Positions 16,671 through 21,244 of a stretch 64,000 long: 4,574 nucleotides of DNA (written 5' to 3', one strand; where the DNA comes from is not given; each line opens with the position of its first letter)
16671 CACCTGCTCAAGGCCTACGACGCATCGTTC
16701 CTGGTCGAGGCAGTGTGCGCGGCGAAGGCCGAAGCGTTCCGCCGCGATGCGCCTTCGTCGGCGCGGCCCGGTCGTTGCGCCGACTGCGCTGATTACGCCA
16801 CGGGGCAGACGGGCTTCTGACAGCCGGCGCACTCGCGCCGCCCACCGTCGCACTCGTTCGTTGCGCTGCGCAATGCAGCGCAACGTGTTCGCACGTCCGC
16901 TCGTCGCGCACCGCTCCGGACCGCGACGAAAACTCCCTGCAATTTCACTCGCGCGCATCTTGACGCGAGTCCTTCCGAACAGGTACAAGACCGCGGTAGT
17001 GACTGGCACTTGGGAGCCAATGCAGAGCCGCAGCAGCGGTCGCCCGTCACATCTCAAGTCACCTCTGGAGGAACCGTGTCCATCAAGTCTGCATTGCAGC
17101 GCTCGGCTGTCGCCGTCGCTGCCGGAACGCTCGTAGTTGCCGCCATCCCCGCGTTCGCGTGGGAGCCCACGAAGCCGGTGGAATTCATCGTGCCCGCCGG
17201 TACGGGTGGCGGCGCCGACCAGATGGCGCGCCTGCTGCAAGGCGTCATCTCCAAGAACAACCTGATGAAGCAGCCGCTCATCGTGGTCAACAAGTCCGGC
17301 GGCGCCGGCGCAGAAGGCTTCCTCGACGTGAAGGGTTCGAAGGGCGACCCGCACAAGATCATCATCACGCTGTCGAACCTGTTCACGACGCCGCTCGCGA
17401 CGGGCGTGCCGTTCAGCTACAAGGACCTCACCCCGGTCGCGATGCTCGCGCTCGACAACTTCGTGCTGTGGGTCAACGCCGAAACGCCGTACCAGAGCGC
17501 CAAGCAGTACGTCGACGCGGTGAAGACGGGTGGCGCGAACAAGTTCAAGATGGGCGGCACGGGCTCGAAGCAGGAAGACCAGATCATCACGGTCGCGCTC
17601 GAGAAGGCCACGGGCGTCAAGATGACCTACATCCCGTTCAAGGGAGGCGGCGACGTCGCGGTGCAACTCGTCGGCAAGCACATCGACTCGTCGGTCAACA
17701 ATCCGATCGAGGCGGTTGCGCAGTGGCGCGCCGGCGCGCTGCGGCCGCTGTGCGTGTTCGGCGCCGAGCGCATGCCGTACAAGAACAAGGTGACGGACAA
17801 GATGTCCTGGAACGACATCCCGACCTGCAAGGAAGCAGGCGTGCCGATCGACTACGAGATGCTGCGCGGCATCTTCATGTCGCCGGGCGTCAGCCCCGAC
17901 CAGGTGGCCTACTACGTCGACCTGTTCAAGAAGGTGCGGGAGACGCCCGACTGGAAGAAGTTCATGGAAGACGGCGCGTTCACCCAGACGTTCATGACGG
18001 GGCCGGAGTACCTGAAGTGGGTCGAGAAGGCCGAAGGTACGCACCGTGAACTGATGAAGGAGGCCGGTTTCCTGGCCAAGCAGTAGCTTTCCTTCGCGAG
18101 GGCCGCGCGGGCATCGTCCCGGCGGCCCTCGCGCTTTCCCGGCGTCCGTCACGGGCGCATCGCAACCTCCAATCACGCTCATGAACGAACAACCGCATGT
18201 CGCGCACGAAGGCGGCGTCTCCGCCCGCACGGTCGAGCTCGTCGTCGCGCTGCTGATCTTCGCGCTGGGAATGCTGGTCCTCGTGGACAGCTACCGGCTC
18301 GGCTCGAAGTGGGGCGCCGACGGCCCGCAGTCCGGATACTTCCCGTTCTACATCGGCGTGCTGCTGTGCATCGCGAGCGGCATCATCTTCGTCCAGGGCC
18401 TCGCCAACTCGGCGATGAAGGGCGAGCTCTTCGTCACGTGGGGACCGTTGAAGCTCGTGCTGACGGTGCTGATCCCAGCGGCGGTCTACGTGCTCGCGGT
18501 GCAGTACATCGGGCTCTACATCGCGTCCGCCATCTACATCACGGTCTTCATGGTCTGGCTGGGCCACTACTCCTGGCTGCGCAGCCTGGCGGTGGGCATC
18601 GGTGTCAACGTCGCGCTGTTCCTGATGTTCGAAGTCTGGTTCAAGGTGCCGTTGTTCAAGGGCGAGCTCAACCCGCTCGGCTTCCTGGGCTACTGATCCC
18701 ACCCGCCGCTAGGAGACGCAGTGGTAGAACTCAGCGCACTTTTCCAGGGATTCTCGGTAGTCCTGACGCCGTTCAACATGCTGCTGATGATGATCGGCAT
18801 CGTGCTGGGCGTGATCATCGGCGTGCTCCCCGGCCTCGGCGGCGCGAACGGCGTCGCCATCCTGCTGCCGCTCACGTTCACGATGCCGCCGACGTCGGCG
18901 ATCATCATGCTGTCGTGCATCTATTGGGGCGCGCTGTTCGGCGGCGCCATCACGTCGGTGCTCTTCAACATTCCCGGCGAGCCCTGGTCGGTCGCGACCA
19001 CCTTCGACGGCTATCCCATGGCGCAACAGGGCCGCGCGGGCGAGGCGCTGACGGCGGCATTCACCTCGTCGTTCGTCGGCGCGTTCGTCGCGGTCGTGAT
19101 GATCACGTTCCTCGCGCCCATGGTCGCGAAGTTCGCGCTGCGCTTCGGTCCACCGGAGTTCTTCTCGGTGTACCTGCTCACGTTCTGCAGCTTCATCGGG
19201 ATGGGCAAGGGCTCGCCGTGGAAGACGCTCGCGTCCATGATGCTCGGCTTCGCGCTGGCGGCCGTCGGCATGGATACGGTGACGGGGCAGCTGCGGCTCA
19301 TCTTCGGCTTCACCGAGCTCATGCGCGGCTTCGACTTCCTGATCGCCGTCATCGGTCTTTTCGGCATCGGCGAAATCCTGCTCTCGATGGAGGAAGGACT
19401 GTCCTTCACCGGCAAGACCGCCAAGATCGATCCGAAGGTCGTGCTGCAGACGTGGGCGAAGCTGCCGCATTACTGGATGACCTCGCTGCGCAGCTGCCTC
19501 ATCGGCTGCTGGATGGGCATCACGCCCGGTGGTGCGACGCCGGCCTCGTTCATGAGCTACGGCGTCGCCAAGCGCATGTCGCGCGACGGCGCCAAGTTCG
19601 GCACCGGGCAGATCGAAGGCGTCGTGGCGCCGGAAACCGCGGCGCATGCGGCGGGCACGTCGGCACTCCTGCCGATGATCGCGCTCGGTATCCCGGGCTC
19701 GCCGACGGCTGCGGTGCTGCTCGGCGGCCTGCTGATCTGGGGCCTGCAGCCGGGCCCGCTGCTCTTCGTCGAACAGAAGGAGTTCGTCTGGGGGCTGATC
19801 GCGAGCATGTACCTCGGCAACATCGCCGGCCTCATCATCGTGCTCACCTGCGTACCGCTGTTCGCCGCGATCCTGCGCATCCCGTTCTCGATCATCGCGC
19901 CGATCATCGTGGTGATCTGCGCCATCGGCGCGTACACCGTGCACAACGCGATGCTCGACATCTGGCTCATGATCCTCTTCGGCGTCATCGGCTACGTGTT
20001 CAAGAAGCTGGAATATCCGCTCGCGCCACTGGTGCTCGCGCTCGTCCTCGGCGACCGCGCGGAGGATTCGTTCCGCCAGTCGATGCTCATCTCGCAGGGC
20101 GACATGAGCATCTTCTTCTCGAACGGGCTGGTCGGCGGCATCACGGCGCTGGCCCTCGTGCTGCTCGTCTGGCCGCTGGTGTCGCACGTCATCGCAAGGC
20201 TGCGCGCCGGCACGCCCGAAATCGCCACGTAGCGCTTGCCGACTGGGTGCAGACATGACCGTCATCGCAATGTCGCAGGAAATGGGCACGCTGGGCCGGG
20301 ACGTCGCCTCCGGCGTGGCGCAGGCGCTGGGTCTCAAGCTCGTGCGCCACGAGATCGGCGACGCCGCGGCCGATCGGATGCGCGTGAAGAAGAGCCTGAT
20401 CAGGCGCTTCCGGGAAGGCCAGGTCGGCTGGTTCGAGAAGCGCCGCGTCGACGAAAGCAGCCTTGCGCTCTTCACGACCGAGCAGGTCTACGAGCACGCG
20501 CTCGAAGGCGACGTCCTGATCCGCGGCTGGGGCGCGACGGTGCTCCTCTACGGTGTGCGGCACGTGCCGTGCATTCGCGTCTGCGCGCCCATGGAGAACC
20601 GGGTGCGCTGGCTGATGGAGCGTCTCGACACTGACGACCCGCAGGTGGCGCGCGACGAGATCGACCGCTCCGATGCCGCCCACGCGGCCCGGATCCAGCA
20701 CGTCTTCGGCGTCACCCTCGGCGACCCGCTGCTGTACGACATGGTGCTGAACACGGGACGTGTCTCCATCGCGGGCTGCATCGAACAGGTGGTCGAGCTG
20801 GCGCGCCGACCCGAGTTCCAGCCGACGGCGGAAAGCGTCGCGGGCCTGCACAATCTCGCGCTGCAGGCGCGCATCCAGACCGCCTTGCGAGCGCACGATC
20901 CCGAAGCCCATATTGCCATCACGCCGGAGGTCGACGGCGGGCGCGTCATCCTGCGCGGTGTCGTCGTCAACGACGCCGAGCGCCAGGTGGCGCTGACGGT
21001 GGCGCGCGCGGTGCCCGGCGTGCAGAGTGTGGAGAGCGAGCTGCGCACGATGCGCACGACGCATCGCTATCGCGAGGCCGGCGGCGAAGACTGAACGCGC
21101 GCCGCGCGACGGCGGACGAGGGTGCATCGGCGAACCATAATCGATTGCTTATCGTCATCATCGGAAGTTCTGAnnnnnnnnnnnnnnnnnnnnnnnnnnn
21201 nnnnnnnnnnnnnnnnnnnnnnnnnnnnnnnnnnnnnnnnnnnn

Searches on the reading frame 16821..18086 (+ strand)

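Call 63: search_protein_families(library=pfam, proteins=[window:16821-18086:+], max_evalue=0.00001)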
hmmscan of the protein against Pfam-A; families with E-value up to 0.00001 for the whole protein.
window:16821-18086:+ (421 aa): 1 family
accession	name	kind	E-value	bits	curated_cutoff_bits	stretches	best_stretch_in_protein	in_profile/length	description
PF03401.19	TctC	-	2.2e-27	96.7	27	1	139-415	5-272/274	Tripartite tricarboxylate transporter family receptor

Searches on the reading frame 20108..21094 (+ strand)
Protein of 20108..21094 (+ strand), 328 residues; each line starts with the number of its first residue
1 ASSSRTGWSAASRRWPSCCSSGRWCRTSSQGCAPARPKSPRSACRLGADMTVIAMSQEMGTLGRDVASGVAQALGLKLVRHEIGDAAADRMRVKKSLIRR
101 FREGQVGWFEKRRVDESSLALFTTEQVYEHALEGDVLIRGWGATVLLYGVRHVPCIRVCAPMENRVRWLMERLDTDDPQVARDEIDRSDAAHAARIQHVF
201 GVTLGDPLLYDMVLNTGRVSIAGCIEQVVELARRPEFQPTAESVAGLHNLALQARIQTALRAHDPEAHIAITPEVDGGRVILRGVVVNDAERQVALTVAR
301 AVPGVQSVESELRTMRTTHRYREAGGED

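Call 63: search_protein_families(library=pfam, proteins=[window:20108-21094:+], max_evalue=0.00001)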
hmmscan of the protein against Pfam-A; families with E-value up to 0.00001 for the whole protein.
window:20108-21094:+ (328 aa): 2 families
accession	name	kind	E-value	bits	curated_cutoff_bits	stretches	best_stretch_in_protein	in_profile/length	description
PF13189.12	Cytidylate_kin2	-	1.1e-27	97.8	28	1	52-217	1-175/176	Cytidylate kinase-like family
PF04972.22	BON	-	2.7e-10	40.8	27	1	252-313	5-66/69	BON domain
